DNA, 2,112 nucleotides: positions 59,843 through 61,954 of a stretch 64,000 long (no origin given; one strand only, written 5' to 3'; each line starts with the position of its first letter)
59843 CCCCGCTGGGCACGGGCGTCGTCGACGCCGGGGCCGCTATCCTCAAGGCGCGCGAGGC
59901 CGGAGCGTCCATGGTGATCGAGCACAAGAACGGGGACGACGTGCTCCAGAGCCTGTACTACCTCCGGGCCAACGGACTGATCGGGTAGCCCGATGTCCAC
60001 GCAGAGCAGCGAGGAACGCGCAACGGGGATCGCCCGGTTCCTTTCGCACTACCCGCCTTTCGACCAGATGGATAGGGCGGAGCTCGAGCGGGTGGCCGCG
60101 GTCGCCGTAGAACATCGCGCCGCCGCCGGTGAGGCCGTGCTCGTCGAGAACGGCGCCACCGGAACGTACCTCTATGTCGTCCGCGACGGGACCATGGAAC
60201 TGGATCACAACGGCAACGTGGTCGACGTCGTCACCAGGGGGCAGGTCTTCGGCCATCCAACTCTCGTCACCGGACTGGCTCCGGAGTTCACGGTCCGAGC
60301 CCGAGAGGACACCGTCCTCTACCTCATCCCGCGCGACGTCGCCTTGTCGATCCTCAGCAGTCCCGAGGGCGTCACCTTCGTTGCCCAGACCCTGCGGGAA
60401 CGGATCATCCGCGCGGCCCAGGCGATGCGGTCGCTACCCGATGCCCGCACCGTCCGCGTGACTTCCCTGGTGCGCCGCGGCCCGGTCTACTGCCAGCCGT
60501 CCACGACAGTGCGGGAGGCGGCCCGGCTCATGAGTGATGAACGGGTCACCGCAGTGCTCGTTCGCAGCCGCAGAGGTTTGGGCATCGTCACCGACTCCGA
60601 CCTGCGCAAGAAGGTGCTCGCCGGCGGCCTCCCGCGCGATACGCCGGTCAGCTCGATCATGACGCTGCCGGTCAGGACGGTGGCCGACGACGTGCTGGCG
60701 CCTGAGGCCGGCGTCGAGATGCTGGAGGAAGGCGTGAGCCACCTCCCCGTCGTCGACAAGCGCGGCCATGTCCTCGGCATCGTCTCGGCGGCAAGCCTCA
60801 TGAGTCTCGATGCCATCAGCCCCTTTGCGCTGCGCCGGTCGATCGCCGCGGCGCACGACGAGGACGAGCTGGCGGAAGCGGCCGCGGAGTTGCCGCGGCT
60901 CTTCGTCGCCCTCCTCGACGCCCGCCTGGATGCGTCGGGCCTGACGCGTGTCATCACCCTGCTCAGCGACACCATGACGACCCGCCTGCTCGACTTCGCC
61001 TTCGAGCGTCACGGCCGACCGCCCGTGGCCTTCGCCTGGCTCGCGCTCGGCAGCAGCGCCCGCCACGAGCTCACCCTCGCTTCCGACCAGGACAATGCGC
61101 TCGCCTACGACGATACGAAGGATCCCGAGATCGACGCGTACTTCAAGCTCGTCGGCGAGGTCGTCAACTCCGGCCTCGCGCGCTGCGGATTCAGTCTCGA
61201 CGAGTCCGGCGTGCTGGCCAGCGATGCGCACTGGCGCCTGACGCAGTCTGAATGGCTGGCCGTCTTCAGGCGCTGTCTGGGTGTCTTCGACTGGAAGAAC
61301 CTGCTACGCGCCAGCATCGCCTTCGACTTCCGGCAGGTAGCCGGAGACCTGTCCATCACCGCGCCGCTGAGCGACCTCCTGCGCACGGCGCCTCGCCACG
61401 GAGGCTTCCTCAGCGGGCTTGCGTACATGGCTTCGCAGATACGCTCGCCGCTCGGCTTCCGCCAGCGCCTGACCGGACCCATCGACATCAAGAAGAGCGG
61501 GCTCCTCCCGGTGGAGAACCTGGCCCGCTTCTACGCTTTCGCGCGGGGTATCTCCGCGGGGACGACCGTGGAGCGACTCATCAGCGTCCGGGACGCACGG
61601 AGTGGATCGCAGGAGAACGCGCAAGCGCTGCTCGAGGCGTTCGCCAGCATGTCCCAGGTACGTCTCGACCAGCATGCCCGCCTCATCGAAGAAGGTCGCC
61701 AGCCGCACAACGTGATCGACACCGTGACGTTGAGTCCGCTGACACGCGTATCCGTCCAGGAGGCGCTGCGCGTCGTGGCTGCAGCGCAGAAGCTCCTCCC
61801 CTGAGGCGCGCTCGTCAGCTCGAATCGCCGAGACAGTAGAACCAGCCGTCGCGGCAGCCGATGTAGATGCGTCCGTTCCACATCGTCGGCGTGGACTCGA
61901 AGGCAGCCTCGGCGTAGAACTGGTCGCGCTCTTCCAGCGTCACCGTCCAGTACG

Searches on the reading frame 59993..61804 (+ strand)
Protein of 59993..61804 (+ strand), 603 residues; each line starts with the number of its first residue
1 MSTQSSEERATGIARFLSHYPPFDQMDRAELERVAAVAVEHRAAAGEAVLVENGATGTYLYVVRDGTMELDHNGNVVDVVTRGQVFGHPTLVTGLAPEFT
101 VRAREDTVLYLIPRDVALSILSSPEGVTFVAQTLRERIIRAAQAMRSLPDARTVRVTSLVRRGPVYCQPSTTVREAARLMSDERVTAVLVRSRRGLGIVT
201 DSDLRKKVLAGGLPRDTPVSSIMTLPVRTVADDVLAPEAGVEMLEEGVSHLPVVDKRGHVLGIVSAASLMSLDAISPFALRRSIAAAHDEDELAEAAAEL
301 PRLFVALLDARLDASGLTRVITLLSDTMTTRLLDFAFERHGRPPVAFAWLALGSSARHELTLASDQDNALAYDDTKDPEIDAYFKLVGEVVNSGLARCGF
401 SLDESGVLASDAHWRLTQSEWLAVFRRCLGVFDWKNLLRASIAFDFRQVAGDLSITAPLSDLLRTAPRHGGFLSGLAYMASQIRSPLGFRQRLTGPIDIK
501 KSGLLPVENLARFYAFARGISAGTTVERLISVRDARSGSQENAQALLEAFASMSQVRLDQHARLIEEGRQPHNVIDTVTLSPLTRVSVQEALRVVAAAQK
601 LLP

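Call 44: search_protein_families(library=pfam, max_evalue=0.001, proteins=[window:59993-61804:+])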
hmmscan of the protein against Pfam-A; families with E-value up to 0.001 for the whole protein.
window:59993-61804:+ (603 aa): 4 families
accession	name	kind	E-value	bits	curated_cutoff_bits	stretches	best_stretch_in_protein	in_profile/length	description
PF03445.19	DUF294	-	3.2e-34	118.2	21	1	299-429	2-132/138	Putative nucleotidyltransferase DUF294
PF10335.14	DUF294_C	-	3.2e-26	92.3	22.5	1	472-602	3-141/145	Putative nucleotidyltransferase substrate binding domain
PF00571.33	CBS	-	4.3e-19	69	24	2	157-208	2-55/57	CBS domain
PF00027.35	cNMP_binding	-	1.5e-11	44.6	27.5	1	47-122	7-87/89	Cyclic nucleotide-binding domain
